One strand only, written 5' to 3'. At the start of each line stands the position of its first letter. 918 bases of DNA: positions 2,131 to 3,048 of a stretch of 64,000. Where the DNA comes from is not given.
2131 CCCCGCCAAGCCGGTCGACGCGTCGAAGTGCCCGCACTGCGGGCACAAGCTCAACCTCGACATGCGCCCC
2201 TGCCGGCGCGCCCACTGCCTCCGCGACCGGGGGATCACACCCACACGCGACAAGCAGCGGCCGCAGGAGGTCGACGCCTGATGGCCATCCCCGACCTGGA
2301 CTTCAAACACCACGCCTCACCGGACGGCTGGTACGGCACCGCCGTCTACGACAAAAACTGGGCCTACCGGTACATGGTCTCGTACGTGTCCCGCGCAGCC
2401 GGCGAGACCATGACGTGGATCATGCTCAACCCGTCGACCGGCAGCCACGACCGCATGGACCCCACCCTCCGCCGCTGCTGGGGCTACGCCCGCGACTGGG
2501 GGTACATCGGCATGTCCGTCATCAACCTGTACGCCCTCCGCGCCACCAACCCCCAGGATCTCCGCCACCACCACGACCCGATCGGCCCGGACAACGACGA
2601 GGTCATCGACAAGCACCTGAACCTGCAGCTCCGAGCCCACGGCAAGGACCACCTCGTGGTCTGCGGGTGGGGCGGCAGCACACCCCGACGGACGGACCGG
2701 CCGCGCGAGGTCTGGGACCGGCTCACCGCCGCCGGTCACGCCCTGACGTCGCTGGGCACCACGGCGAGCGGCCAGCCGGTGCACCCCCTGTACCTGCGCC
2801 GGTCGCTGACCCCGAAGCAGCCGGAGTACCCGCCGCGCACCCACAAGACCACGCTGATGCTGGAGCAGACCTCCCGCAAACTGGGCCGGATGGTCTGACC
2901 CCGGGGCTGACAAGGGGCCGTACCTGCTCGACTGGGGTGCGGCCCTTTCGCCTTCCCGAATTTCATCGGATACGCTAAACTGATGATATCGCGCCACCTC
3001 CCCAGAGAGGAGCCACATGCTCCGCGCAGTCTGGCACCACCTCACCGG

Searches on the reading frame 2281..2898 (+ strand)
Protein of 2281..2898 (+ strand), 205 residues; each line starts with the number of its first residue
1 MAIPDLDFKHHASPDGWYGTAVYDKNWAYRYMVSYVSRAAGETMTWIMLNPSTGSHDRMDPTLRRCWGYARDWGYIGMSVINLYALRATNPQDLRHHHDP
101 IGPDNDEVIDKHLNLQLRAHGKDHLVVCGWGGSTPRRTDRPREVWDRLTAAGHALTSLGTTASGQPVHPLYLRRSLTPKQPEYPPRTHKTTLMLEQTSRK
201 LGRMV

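Call 20: search_protein_families(library=pfam, proteins=[window:2281-2898:+], max_evalue=0.001)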
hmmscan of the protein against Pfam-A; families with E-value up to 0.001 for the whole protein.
window:2281-2898:+ (205 aa): 1 family
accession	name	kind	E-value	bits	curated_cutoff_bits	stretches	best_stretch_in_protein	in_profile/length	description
PF07799.17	DUF1643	-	8.1e-35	120.2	22.5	1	30-170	1-134/134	Protein of unknown function (DUF1643)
